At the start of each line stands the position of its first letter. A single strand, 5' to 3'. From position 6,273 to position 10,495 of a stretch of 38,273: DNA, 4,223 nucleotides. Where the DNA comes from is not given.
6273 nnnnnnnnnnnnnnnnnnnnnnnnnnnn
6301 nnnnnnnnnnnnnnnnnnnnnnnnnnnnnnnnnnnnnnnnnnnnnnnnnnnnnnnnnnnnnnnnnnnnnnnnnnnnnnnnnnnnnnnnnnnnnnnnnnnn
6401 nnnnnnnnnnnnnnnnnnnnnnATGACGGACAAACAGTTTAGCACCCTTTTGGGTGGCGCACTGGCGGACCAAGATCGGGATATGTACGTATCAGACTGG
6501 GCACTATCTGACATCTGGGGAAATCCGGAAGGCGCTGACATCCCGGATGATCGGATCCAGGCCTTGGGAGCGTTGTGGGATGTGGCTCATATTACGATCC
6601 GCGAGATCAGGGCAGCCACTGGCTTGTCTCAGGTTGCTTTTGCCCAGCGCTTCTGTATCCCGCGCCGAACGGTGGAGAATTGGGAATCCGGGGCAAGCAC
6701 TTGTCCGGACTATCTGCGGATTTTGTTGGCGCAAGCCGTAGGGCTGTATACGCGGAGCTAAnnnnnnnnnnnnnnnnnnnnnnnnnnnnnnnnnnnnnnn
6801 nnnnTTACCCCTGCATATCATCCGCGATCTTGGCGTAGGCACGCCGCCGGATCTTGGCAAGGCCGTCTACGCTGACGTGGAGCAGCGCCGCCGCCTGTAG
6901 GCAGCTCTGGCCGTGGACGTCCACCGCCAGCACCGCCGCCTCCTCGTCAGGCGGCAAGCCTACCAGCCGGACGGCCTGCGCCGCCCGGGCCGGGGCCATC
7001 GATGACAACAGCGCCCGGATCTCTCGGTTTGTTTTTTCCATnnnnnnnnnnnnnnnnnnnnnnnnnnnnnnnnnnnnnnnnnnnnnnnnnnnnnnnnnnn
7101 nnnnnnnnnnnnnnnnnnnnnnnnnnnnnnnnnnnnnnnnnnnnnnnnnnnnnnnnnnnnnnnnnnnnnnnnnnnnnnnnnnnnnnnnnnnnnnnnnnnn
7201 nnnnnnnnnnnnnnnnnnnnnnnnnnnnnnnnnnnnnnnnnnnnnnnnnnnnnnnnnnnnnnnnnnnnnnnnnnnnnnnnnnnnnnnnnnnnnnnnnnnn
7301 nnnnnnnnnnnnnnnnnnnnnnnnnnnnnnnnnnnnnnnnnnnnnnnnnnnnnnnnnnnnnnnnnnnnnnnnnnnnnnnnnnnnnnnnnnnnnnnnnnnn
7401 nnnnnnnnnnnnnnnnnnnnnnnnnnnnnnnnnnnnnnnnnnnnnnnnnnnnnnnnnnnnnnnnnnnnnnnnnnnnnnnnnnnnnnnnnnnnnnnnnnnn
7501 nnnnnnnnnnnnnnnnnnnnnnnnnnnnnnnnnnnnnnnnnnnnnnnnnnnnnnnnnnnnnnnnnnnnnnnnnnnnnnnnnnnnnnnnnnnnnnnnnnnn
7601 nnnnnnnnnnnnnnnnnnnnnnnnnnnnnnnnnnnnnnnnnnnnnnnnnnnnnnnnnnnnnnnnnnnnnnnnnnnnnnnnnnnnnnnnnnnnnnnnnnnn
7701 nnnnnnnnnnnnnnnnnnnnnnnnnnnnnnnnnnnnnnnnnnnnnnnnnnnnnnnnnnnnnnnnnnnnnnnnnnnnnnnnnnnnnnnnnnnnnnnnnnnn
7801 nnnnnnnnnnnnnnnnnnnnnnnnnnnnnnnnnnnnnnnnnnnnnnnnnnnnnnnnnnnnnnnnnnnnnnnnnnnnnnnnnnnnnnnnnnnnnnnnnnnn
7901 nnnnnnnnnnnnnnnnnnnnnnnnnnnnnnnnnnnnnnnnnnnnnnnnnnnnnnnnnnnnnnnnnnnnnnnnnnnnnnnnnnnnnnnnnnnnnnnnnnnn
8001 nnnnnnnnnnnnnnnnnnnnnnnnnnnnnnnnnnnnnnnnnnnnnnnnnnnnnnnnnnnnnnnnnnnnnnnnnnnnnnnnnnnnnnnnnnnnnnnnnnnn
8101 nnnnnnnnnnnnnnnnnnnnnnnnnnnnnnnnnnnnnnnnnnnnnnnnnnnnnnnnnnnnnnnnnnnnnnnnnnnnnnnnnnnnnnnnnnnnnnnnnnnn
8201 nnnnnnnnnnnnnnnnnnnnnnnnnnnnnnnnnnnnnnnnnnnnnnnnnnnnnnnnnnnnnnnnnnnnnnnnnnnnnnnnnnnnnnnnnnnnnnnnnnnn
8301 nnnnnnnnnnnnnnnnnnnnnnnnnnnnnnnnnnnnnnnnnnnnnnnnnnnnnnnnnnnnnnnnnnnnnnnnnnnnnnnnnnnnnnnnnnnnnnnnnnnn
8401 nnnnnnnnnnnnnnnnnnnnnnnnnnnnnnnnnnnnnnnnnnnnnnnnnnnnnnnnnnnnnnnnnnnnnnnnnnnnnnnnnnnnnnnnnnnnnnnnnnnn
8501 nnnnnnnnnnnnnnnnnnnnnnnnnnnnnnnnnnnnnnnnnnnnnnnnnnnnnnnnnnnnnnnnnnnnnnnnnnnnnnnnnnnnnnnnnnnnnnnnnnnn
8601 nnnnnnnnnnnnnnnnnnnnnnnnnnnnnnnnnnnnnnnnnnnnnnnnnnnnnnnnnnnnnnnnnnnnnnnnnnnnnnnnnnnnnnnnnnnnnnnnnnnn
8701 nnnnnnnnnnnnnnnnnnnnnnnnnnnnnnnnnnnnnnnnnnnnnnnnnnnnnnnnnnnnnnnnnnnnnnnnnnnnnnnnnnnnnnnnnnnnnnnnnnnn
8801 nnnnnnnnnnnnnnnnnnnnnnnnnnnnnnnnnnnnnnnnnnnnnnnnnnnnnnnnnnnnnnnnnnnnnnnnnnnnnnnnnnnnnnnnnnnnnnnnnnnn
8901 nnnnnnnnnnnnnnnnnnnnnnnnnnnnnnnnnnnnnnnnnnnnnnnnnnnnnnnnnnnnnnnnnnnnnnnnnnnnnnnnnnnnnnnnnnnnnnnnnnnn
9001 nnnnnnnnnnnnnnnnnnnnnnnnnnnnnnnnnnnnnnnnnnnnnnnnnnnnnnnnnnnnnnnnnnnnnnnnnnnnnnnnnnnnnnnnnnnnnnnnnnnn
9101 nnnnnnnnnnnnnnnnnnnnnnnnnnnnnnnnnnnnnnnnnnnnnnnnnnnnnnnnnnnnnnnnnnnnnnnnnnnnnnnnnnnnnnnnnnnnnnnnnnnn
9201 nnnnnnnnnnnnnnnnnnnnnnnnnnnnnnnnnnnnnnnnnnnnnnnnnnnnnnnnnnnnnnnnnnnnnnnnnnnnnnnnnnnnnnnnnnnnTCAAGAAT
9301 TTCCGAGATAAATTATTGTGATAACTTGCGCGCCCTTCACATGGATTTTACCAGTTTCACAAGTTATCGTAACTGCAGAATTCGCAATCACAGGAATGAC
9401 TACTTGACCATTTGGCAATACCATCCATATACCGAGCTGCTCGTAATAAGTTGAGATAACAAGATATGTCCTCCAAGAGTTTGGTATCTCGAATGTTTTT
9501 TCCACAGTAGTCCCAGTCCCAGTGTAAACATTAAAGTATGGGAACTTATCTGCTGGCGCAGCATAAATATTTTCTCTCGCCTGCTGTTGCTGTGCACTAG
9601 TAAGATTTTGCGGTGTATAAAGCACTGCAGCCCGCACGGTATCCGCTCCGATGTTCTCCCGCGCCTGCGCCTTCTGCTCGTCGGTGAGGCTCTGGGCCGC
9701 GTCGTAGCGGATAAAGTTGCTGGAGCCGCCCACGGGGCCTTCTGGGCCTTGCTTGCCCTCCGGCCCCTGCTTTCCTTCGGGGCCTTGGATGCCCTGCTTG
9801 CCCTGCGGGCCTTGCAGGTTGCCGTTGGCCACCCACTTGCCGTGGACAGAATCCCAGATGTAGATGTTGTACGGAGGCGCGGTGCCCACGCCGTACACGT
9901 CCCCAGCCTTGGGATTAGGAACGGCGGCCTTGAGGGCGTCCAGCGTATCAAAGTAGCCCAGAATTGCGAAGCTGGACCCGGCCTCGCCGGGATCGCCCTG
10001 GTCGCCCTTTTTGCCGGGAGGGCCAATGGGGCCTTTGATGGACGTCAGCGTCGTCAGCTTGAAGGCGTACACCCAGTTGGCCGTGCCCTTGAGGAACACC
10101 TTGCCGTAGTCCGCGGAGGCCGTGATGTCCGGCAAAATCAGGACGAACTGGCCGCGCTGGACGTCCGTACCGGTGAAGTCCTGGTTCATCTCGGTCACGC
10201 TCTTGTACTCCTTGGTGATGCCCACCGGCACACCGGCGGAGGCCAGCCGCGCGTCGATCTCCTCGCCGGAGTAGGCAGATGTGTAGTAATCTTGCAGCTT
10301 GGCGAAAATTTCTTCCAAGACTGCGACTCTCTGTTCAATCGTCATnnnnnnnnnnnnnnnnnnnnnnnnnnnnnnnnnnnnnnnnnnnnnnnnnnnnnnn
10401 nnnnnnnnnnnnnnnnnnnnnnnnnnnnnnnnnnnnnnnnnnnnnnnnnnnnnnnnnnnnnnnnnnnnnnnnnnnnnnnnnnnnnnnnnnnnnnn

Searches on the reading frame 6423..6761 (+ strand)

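Call 7: search_protein_families(library=pfam, proteins=[window:6423-6761:+], max_evalue=0.01)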
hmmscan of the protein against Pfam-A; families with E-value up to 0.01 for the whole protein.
window:6423-6761:+ (112 aa): 2 families
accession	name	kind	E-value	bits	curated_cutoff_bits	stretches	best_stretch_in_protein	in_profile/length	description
PF01381.28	HTH_3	-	1.1e-06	29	23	1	59-98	1-39/55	Helix-turn-helix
PF13560.12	HTH_31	-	6e-05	23.7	27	1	58-94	5-42/64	Helix-turn-helix domain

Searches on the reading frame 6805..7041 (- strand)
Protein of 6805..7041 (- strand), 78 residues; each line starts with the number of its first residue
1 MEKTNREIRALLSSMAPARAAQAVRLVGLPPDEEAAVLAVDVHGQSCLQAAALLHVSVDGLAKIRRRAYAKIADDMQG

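Call 7: search_protein_families(library=pfam, proteins=[window:6805-7041:-], max_evalue=0.01)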
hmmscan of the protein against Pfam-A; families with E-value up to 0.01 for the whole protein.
window:6805-7041:- (78 aa): 1 family
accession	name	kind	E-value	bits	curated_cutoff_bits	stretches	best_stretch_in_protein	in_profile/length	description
PF08281.18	Sigma70_r4_2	-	0.00012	22.1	25.7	1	28-71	10-53/54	Sigma-70, region 4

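Call 18: search_protein_families(library=ncbifam, proteins=[window:6805-7041:-], max_evalue=1)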
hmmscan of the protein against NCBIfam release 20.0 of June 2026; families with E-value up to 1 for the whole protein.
window:6805-7041:- (78 aa): 7 families
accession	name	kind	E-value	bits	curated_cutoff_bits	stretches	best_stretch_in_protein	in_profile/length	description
NF007225.0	PRK09643.1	equivalog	7.2e-05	22.6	190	1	25-74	131-180/204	RNA polymerase sigma factor SigM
NF000056.3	penta_rpt_QnrS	exception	0.022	14.4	460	1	35-63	161-189/218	QnrS family quinolone resistance pentapeptide repeat protein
TIGR02960.1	SigX5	hypoth_equivalog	0.078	12.2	264.75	1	25-75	139-189/322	RNA polymerase sigma-70 factor, TIGR02960 family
NF006623.1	PRK09191.1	subfamily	0.087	12.6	240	1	18-77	78-137/258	PhyR family response regulator anti-anti-sigma factor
NF004113.0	PRK05602.1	equivalog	0.092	12.3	208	1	13-72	140-197/211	RNA polymerase sigma factor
NF006089.0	PRK08241.1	subfamily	0.14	11.2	240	1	26-74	154-202/343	RNA polymerase subunit sigma-70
TIGR02937.1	sigma70-ECF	superfamily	0.15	11.7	42.9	1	26-73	115-162/165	sigma-70 family RNA polymerase sigma factor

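Call 19: search_protein_families(library=padloc, proteins=[window:6805-7041:-], max_evalue=1)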
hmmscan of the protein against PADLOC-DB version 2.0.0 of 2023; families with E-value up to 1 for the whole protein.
window:6805-7041:- (78 aa): 0 families

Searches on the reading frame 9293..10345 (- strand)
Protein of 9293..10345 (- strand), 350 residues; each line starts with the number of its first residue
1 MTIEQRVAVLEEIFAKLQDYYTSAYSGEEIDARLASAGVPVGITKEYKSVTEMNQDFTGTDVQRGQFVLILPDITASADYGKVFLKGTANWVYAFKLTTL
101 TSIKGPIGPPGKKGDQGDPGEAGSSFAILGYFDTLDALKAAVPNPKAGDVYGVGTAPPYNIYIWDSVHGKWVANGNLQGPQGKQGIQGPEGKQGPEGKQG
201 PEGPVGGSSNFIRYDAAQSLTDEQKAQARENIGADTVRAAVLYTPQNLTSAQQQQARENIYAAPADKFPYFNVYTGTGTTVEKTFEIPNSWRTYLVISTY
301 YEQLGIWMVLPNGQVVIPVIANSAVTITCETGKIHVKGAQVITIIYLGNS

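Call 6: search_protein_families(library=pfam, proteins=[window:9293-10345:-], max_evalue=0.01)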
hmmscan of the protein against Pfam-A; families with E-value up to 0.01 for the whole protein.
window:9293-10345:- (350 aa): 1 family
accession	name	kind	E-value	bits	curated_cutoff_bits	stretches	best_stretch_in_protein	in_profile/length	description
PF01391.23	Collagen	-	2.1e-06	27.9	27.2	1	179-206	13-40/60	Collagen triple helix repeat (20 copies)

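Call 100: search_protein_families(library=ncbifam, proteins=[window:9293-10345:-], max_evalue=0.1)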
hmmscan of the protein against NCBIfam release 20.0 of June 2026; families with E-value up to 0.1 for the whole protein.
window:9293-10345:- (350 aa): 3 families
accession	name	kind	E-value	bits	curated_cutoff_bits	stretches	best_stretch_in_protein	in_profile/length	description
NF046116.1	adhesin_Lcl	equivalog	0.0021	16.7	500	1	104-205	134-230/431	collagen-like adhesin Lcl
NF038329.2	gly_rich_SclB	equivalog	0.0038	16.2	325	1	105-206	123-213/442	LPXTG-anchored collagen-like adhesin Scl2/SclB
NF038330.1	adhesin_SclA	exception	0.042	13.5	400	0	106-216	151-251/405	LPXTG-anchored collagen-like adhesin Scl1/SclA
